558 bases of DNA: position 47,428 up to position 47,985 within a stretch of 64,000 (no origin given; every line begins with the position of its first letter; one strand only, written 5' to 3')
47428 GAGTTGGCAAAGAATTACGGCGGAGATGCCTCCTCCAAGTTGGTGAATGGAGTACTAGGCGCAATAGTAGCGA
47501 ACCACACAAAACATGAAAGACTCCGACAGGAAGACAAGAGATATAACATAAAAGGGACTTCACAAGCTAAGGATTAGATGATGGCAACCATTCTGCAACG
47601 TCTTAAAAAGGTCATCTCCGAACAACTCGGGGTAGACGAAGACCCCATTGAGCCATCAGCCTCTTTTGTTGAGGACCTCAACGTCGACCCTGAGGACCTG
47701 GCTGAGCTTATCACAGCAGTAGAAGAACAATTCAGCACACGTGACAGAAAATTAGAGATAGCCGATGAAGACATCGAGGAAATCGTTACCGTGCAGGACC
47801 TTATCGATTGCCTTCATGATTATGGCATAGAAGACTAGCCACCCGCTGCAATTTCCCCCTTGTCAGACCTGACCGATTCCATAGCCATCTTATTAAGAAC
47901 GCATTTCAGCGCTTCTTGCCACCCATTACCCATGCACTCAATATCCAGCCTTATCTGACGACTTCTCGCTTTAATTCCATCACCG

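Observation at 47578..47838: ACP-like protein whose phosphopantetheine-attachment serine is replaced by proline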

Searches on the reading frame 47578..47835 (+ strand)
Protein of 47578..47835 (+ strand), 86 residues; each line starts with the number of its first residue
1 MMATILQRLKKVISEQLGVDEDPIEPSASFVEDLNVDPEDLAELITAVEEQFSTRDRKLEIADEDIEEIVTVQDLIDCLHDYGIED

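Call 3: search_protein_families(library=pfam, proteins=[window:47578-47835:+], max_evalue=1)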
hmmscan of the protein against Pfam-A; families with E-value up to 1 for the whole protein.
window:47578-47835:+ (86 aa): 4 families
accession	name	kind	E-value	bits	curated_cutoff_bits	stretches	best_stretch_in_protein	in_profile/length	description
PF00550.31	PP-binding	-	9.7e-10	39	20.8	1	7-79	1-67/67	Phosphopantetheine attachment site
PF11424.13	DUF3195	-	0.088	13.2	25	0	67-83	11-26/67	Protein of unknown function (DUF3195) N-terminal domain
PF20279.3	CTD12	-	0.12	13.3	25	1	34-58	5-29/144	C-terminal domain 12 of the ABC-three component (ABC-3C) systems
PF06076.17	Orthopox_F14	-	0.41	11.4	27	0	46-82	17-53/73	Orthopoxvirus F14 protein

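Call 4: search_protein_families(library=ncbifam, proteins=[window:47578-47835:+], max_evalue=1)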
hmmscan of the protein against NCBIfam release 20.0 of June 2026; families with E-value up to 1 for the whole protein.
window:47578-47835:+ (86 aa): 14 families
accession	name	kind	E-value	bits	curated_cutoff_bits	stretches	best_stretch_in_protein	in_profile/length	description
NF002148.0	PRK00982.1-2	subfamily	4.5e-21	74.5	71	1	2-80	2-75/79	acyl carrier protein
NF002149.0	PRK00982.1-3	equivalog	2e-20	72.5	106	1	2-79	1-73/78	acyl carrier protein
TIGR00517.1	acyl_carrier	equivalog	3.2e-17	62.2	70.45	1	3-79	2-73/77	acyl carrier protein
NF002151.0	PRK00982.1-5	equivalog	3.7e-16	59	92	1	2-80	1-74/78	acyl carrier protein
NF002150.0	PRK00982.1-4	subfamily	6.8e-14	51.9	66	1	4-78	5-74/80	acyl carrier protein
NF009104.0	PRK12449.1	equivalog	1.3e-11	44.3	70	1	4-80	5-76/80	acyl carrier protein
NF002147.0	PRK00982.1-1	equivalog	1.4e-11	44.1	84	1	4-79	7-77/83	acyl carrier protein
NF006031.0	PRK08172.1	equivalog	7.3e-09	36.2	76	1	4-76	4-71/82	acyl carrier protein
NF040636.1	AcpM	exception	6.6e-08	32.5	146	1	4-80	5-76/93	meromycolate extension acyl carrier protein AcpM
NF003757.0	PRK05350.1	equivalog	3e-07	30.5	65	1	3-80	5-77/83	acyl carrier protein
NF005079.0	PRK06508.1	equivalog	0.00032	21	83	1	3-54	2-53/93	acyl carrier protein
NF004898.0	PRK06259.1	equivalog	0.0023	16.6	385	1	20-79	78-140/488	fumarate reductase (CoM/CoB) subunit TfrB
NF058660.1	cispen_ACP_AmcB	equivalog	0.0052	16.9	80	1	5-79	2-78/80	cispentacin biosynthesis acyl carrier protein AmcB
NF004533.0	PRK05883.1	equivalog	0.034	14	72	1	4-75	23-89/100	acyl carrier protein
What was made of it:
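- On Acyl carrier protein (PF00550 PP-binding; NCBIfam acyl_carrier): Fails the equivalogs TIGR00517 (62.2 against 70.45) and NF002149 (72.5 against 106) (call 4).
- Checked: It passes the NCBIfam ACP subfamily NF002148 (74.5 bits against 71) but falls below the equivalog TIGR00517 (62.2 against 70.45) (call 4).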

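Call 7: find_homologous_proteins(query=window:47578-47835:+, max_evalue=0.001)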
Query window:47578-47835:+ (86 aa): 640 proteins with E <= 0.001 among 641 candidates; the best 120 are listed.
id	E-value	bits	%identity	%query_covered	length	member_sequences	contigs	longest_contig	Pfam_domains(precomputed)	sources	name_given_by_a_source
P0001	1.0e-45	171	100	100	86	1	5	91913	PF00550.32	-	-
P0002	5.8e-45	168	100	99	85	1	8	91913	PF00550.32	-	-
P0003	3.0e-43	163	96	99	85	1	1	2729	PF00550.32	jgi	-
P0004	7.6e-42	158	93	99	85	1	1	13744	PF00550.32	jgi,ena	jgi:acyl carrier protein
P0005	1.3e-41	158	94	99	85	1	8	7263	PF00550.32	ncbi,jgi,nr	ncbi:MAG: acyl carrier protein [Chloroflexi bacterium]|nr:acyl carrier protein [Chloroflexota bacter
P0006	5.3e-41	156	91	99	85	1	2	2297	PF00550.32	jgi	jgi:acyl carrier protein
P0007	1.9e-40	154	89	99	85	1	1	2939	PF00550.32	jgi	-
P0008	2.3e-40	154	89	99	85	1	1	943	PF00550.32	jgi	jgi:acyl carrier protein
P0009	2.7e-40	153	91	99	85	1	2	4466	PF00550.32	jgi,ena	-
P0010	9.7e-40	152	93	99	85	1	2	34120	PF00550.32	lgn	-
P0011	5.1e-39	149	86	99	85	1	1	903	PF00550.32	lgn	-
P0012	1.0e-37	145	85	99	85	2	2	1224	PF00550.32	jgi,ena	-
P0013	4.0e-37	143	82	99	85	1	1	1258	PF00550.32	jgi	jgi:acyl carrier protein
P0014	5.8e-37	143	82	99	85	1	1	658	-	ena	-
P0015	6.7e-37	143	82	99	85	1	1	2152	PF00550.32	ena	-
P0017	2.8e-35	137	81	99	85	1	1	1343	PF00550.32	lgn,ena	-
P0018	3.6e-35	137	80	95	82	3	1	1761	PF00550.32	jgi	-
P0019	9.0e-35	136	79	99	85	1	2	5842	PF00550.32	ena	-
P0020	1.4e-34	135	78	95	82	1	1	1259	PF00550.32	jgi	jgi:acyl carrier protein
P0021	3.3e-34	134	78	95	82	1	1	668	PF00550.32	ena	-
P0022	5.0e-34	133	76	98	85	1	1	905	PF00550.32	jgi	-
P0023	5.9e-34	133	78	99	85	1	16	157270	PF00550.32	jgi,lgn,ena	jgi:acyl carrier protein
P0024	7.2e-34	133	75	99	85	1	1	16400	PF00550.32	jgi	jgi:acyl carrier protein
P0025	7.8e-34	133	79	99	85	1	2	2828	PF00550.32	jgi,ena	-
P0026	1.1e-33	132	78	99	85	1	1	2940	PF00550.32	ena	-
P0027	1.1e-33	132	80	97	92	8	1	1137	PF00550.32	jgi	jgi:acyl carrier protein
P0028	1.2e-33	132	77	98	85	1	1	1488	PF00550.32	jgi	-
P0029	1.4e-33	132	76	99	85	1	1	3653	PF00550.32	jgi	jgi:acyl carrier protein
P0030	1.7e-33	132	78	99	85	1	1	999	PF00550.32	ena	-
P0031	1.8e-33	132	78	99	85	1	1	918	PF00550.32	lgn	-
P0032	2.0e-33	132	74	99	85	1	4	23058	PF00550.32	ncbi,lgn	-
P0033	2.0e-33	132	78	99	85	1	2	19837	PF00550.32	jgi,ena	-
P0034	2.0e-33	132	76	99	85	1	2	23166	PF00550.32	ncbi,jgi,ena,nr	ncbi:MAG: acyl carrier protein [Dehalococcoidia bacterium]|nr:acyl carrier protein [Dehalococcoidia 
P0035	2.1e-33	131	76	99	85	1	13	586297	PF00550.32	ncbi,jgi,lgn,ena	-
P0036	2.2e-33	131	76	99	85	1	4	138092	PF00550.32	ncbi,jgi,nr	ncbi:MAG: acyl carrier protein [Chloroflexi bacterium]|nr:acyl carrier protein [Chloroflexota bacter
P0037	2.5e-33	131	78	99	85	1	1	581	PF00550.32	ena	-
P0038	2.6e-33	131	76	99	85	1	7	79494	PF00550.32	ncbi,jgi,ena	-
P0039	2.9e-33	131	76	98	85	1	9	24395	PF00550.32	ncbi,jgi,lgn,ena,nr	ncbi:MAG: acyl carrier protein [Chloroflexi bacterium RBG_19FT_COMBO_48_23]|nr:MAG: acyl carrier pro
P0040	3.0e-33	131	78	95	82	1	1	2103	PF00550.32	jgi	jgi:acyl carrier protein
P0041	3.3e-33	131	75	99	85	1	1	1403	PF00550.32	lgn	-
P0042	3.5e-33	131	75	98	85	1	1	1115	PF00550.32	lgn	-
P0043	4.3e-33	131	72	100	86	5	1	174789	PF00550.32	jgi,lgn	jgi:acyl carrier protein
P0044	4.8e-33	130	74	99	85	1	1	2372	PF00550.32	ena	-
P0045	5.1e-33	130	75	98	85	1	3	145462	PF00550.32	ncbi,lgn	-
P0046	7.4e-33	130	73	99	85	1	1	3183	PF00550.32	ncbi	-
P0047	8.0e-33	130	74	99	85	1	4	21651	PF00550.32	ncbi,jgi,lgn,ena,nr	ncbi:MAG: hypothetical protein A2Z70_02190 [Chloroflexi bacterium RBG_13_48_17]|nr:MAG: hypothetical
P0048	9.0e-33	129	75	99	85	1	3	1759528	PF00550.32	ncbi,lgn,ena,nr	ncbi:MAG: acyl carrier protein [Chloroflexota bacterium]|nr:MAG: acyl carrier protein [Chloroflexota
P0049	9.3e-33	129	75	99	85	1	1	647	PF00550.32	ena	-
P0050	9.5e-33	129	77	95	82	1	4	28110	PF00550.32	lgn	-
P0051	9.8e-33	129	76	99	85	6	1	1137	PF00550.32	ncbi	-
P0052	1.2e-32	129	72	99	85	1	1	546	PF00550.32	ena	-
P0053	1.2e-32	129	75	99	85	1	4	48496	PF00550.32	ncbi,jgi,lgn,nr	ncbi:MAG: acyl carrier protein [Chloroflexi bacterium]|nr:acyl carrier protein [Chloroflexota bacter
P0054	1.2e-32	129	76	99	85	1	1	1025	PF00550.32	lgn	-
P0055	1.6e-32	129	75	99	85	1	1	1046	PF00550.32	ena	-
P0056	2.2e-32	128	74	99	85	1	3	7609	PF00550.32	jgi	jgi:acyl carrier protein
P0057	2.3e-32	128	76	95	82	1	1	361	PF00550.32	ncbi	-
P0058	2.3e-32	128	74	99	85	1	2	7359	PF00550.32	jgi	jgi:acyl carrier protein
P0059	2.4e-32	128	73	99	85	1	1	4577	PF00550.32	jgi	jgi:acyl carrier protein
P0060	2.5e-32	128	75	99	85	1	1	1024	PF00550.32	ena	-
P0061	2.6e-32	128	75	99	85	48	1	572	PF00550.32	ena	-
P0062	2.6e-32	128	72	99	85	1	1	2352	PF00550.32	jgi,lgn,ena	jgi:acyl carrier protein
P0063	3.0e-32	128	73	99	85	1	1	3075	PF00550.32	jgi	jgi:acyl carrier protein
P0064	3.3e-32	128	73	99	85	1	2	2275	PF00550.32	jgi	jgi:acyl carrier protein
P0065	3.5e-32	128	74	99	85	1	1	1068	PF00550.32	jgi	jgi:acyl carrier protein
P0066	3.7e-32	128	76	99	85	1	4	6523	PF00550.32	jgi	jgi:acyl carrier protein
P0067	4.0e-32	127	73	99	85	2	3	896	PF00550.32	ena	-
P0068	4.1e-32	127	74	99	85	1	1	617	PF00550.32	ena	-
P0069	4.3e-32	127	74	99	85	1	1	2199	PF00550.32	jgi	jgi:acyl carrier protein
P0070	5.8e-32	127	74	98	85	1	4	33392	PF00550.32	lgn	-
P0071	5.8e-32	127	73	99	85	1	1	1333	PF00550.32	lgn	-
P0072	6.3e-32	127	76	99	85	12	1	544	PF00550.32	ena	-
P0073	6.7e-32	127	74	99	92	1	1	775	PF00550.32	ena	-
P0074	7.5e-32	127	72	99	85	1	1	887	PF00550.32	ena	-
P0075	7.8e-32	127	71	99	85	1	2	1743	PF00550.32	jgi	jgi:acyl carrier protein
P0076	8.1e-32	126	73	99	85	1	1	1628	PF00550.32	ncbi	-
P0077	9.9e-32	126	71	98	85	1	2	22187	PF00550.32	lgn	-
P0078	1.2e-31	126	73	99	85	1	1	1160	PF00550.32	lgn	-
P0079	1.5e-31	126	74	98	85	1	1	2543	PF00550.32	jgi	jgi:acyl carrier protein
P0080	1.5e-31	126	76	93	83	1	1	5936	PF00550.32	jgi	jgi:acyl carrier protein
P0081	1.5e-31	126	72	99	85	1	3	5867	PF00550.32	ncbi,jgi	jgi:acyl carrier protein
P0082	1.7e-31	125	74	98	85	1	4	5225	PF00550.32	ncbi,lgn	-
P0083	2.0e-31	125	74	98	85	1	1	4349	PF00550.32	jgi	jgi:acyl carrier protein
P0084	2.4e-31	125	74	98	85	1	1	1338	PF00550.32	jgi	jgi:acyl carrier protein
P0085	2.5e-31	125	73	98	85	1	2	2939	PF00550.32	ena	-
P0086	3.1e-31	125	75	99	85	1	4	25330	PF00550.32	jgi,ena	jgi:acyl carrier protein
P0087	3.3e-31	125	74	98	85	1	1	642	PF00550.32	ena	-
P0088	3.4e-31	124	73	99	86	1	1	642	PF00550.32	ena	-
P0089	3.5e-31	124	73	99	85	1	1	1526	PF00550.32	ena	-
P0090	3.9e-31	124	71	99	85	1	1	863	PF00550.32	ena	-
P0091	4.0e-31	124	72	99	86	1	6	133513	PF00550.32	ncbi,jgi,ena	-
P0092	4.1e-31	124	74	99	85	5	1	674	PF00550.32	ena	-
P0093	4.9e-31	124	72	99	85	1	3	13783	PF00550.32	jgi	jgi:acyl carrier protein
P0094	5.0e-31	124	75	99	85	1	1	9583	PF00550.32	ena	-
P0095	5.3e-31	124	72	99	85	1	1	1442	PF00550.32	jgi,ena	-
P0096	5.5e-31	124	75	99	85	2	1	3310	PF00550.32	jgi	jgi:acyl carrier protein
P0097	5.8e-31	124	72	99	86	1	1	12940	PF00550.32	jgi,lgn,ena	-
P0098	5.9e-31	124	68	98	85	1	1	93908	PF00550.32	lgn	-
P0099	6.9e-31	123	72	99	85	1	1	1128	PF00550.32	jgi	jgi:acyl carrier protein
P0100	8.4e-31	123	73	99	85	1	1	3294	PF00550.32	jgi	-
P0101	8.6e-31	123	77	95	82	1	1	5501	PF00550.32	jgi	jgi:acyl carrier protein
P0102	9.3e-31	123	71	98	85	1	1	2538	PF00550.32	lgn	-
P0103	9.7e-31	123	73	99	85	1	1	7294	PF00550.32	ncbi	-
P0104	9.9e-31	123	73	98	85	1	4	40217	PF00550.32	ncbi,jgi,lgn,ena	ncbi:MAG TPA: acyl carrier protein [Dehalococcoidia bacterium]|jgi:acyl carrier protein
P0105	1.1e-30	123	73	99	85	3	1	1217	PF00550.32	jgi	jgi:acyl carrier protein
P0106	1.2e-30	123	76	95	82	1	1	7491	PF00550.32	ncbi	-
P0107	1.2e-30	123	69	98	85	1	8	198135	PF00550.32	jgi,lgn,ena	jgi:acyl carrier protein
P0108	1.5e-30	122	72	99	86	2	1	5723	PF00550.32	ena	-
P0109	1.7e-30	122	71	98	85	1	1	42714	PF00550.32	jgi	jgi:acyl carrier protein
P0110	1.8e-30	122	73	98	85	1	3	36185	PF00550.32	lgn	-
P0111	1.9e-30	122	69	99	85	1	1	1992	PF00550.32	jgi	jgi:acyl carrier protein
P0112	2.2e-30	122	70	98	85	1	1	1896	PF00550.32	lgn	-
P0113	2.2e-30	122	76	95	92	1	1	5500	PF00550.32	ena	-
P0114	2.4e-30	122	69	99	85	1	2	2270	PF00550.32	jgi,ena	-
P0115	2.4e-30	122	74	99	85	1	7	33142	PF00550.32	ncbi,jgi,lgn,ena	jgi:acyl carrier protein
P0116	2.5e-30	122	71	99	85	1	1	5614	PF00550.32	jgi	jgi:acyl carrier protein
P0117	2.7e-30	122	73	99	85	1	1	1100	PF00550.32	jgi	jgi:acyl carrier protein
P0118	2.8e-30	122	73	99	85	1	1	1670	PF00550.32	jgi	-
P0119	2.9e-30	122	72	99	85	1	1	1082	PF00550.32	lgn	-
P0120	3.0e-30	121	73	98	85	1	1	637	PF00550.32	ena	-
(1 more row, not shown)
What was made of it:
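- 47581..47838 (+): ACP2: an ACP-fold protein without the cofactor serine (85 aa; 86 aa if translation starts at ATG 47578). There are 640 homologues (call 7).
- The exact window protein is on record with 5 contigs, and 8 for the 85-aa gene call (call 7).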

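Call 11: find_encoding_contigs(protein=P0048, flank=10000, max_places=3)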
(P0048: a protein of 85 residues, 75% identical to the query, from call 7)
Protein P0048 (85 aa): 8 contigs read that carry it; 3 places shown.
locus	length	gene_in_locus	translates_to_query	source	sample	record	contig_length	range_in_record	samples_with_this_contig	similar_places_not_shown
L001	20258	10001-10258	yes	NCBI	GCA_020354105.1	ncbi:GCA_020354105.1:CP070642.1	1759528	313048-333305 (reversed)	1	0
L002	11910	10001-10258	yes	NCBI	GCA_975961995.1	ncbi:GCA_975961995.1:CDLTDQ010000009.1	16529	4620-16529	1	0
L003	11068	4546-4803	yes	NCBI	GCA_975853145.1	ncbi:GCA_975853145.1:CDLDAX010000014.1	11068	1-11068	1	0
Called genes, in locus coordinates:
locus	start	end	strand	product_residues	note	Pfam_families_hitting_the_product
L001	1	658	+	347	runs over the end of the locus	PF13177:DNA_pol3_delta2, PF00004:AAA (weak)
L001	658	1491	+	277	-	PF04468:PSP1, PF28472:PSP1_3rd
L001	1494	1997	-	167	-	PF01844:HNH, PF14279:HNH_5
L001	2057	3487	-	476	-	PF01695:IstB_IS21, PF04851:ResIII (faint), PF00158:Sigma54_activat (faint), PF00931:NB-ARC (faint), PF01637:ATPase_2 (faint), PF01695:IstB_IS21, PF00308:Bac_DnaA (weak), PF00004:AAA (weak), +13 more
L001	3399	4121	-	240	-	PF07261:DnaB_2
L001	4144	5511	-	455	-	PF00772:DnaB, PF03796:DnaB_C, PF13481:AAA_25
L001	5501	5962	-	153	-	PF01281:Ribosomal_L9_N, PF03948:Ribosomal_L9_C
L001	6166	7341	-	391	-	PF01546:Peptidase_M20, PF07687:M20_dimer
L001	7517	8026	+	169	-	PF02620:YceD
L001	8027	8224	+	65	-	PF01783:Ribosomal_L32p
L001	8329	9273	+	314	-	PF00698:Acyl_transf_1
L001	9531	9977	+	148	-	PF01029:NusB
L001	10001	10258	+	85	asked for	PF00550:PP-binding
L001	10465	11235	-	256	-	PF01209:Ubie_methyltran, PF13489:Methyltransf_23, PF13847:Methyltransf_31, PF08241:Methyltransf_11, PF08242:Methyltransf_12, PF13649:Methyltransf_25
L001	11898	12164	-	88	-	PF01575:MaoC_dehydratas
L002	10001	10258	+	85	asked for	PF00550:PP-binding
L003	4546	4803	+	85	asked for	PF00550:PP-binding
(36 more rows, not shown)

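Call 31: find_related_loci(query=A1, collection=genome_contigs, flank=10000)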
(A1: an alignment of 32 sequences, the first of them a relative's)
Query A1 (86 aa) in genome_contigs; peptide patterns used: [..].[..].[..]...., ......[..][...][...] (x = any residue, [..] = any of these).
600 stretches matched a pattern (row limit reached: there are more); 458 encode a relative of the query (tblastn E <= 1e-3); the best 80 are kept; 80 distinct loci.
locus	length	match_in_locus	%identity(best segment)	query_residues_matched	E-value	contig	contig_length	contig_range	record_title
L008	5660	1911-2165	94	2-86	9e-48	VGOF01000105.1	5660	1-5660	MAG: Chloroflexi bacterium isolate K_DeepCast_250m_m2_195 K_DeepCast_250m_m2_195_Ga0194125_10032097, whole genome shotgu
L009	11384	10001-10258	73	1-86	6e-39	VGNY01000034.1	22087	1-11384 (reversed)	MAG: Chloroflexi bacterium isolate M_DeepCast_200m_mx_194 M_DeepCast_200m_mx_194_Ga0194113_10003188, whole genome shotgu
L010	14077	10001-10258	76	1-86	7e-39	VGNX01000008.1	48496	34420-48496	MAG: Chloroflexi bacterium isolate M_DeepCast_200m_m2_208 M_DeepCast_200m_m2_208_Ga0194113_10000573, whole genome shotgu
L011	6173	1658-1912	76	2-86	1e-38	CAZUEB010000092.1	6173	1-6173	MAG TPA_asm: uncultured Dehalococcoidales bacterium isolate SRP098346_co1_299 genome assembly, contig: NODE_18385_length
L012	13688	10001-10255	76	2-86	1e-38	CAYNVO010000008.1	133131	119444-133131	MAG TPA_asm: uncultured Dehalococcoidales bacterium isolate SRP178699_co1_561 genome assembly, contig: NODE_50_length_13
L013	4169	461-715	75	2-86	3e-38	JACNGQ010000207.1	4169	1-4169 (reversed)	MAG: Planctomycetota bacterium isolate NIOZ-UU13 NIOZ-UU_NODE_28852_length_4169_cov_4.96208, whole genome shotgun sequen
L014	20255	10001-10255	75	2-86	5e-38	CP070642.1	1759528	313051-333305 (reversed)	MAG: Chloroflexota bacterium isolate bin905 chromosome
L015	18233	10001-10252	74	2-85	2e-36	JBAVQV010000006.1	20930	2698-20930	MAG: Dehalococcoidia bacterium isolate MFD02350_ilm_asm_bin2 k127_115687, whole genome shotgun sequence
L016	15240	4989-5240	74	2-85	2e-36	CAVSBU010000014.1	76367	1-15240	MAG: uncultured Chloroflexia bacterium isolate MFD04408.bin.2.15 genome assembly, contig: contig_33427, whole genome sho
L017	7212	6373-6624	68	2-85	5e-36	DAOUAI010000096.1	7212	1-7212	MAG TPA_asm: Dehalococcoidia bacterium isolate H62_637 k111_1911556, whole genome shotgun sequence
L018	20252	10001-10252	69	2-85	4e-36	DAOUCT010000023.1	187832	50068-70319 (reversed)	MAG TPA_asm: Dehalococcoidia bacterium isolate H85_861 58950, whole genome shotgun sequence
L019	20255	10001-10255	72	1-85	5e-36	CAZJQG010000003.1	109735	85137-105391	MAG TPA_asm: uncultured Dehalococcoidales bacterium isolate SRP098346_co1_423 genome assembly, contig: NODE_25_length_10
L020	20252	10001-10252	68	2-85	2e-35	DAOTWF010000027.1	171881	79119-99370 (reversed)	MAG TPA_asm: Dehalococcoidia bacterium isolate H12_119 k73_2386863, whole genome shotgun sequence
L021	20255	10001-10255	71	1-85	1e-35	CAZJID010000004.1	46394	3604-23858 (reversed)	MAG TPA_asm: uncultured Dehalococcoidales bacterium isolate SRP214966_co4_401 genome assembly, contig: NODE_451_length_4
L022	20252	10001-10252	67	2-85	1e-35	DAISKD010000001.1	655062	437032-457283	MAG TPA_asm: Chloroflexota bacterium isolate CTOTU21513 NODE_2_length_655062_cov_16.187441, whole genome shotgun sequenc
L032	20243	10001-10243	56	2-82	4e-26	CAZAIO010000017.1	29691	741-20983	MAG TPA_asm: uncultured Dehalococcoidales bacterium isolate binchicken_co129_861 genome assembly, contig: NODE_4101_leng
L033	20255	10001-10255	55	2-86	3e-25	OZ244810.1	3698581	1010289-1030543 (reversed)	MAG: Dehalococcoidia bacterium isolate 41c7b0a6-756e-404d-987c-16126d27c4c6 genome assembly, chromosome: 1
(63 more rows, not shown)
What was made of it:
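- Tried and rejected: The single genome_contigs scan was spent on ACP2 (call 31).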

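Call 37: search_protein_families(library=pfam, proteins=[L033:8809-9549:+, L033:10306-11088:-, L033:5789-6925:+, L032:5936-7165:+, L032:7165-7554:+, L032:7547-8491:+, L032:8505-9446:+, L010:8396-9544:+, L010:11301-12326:+, L010:12326-13060:+], max_evalue=0.0001)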
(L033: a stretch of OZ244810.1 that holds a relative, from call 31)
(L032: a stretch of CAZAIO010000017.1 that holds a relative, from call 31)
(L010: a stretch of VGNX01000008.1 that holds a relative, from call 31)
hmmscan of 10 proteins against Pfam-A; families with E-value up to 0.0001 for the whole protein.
L033:8809-9549:+ (247 aa): 3 families
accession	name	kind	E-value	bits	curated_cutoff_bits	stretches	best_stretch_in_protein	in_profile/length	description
PF13561.12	adh_short_C2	-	5.5e-63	213.1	27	1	16-244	5-235/236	Enoyl-(Acyl carrier protein) reductase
PF00106.31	adh_short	-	4.9e-56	189.7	26.6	1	8-196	1-191/195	short chain dehydrogenase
PF08659.16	KR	-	9.3e-16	58.7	22.6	1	10-185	3-176/180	KR domain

L033:10306-11088:- (260 aa): 2 families
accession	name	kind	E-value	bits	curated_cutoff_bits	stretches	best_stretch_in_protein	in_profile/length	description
PF03819.22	MazG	-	4.5e-31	107.4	22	1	31-104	1-74/74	MazG nucleotide pyrophosphohydrolase domain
PF01503.22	PRA-PH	-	1.9e-07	31.8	21.3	0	167-214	30-80/86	Phosphoribosyl-ATP pyrophosphohydrolase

L033:5789-6925:+ (379 aa): 2 families
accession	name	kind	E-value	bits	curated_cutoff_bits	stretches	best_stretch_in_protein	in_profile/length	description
PF13808.11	DDE_Tnp_1_assoc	-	5e-37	126.3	32.3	1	11-97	2-88/88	DDE_Tnp_1-associated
PF01609.27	DDE_Tnp_1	-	7.7e-20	71.9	23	1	106-348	4-200/200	Transposase DDE domain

L032:5936-7165:+ (410 aa): 2 families
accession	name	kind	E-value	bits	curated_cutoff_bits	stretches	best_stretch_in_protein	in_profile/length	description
PF00109.32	ketoacyl-synt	-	1.1e-51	176.3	20.8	1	3-244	2-251/252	Beta-ketoacyl synthase, N-terminal domain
PF02801.28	Ketoacyl-synt_C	-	5.8e-35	120.3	20.8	1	254-366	2-119/119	Beta-ketoacyl synthase, C-terminal domain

L032:7165-7554:+ (130 aa): 1 family
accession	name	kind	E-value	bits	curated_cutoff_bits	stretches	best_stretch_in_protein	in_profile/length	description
PF01648.25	ACPS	-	5.9e-19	68.6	25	1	12-124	1-110/111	4'-phosphopantetheinyl transferase superfamily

L032:7547-8491:+ (315 aa): 4 families
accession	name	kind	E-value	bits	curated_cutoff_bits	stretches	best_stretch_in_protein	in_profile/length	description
PF03060.21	NMO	-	1.7e-72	245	28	2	81-301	104-330/331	Nitronate monooxygenase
PF00478.31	IMPDH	-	1.1e-06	28.3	25.6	0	147-206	190-249/345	IMP dehydrogenase / GMP reductase domain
PF01070.24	FMN_dh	-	1.8e-06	27.7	24.9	1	119-198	226-307/350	FMN-dependent dehydrogenase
PF04481.18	DUF561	-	1.6e-05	24.7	21.6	1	120-207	133-228/243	Protein of unknown function (DUF561)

L032:8505-9446:+ (314 aa): 1 family
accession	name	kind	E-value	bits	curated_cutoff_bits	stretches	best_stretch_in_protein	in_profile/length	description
PF00698.26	Acyl_transf_1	-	1.3e-39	137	32.7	1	9-289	2-277/319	Acyl transferase domain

L010:8396-9544:+ (383 aa): 1 family
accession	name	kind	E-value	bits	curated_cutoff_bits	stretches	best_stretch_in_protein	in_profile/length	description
PF04055.27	Radical_SAM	-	1.2e-15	58.5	29.5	1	153-317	3-163/166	Radical SAM superfamily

L010:11301-12326:+ (342 aa): 1 family
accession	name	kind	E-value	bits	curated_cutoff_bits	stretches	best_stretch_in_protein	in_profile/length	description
PF01555.25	N6_N4_Mtase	-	1.1e-26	94.6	26.7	1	79-310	1-219/221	DNA methylase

L010:12326-13060:+ (245 aa): 0 families
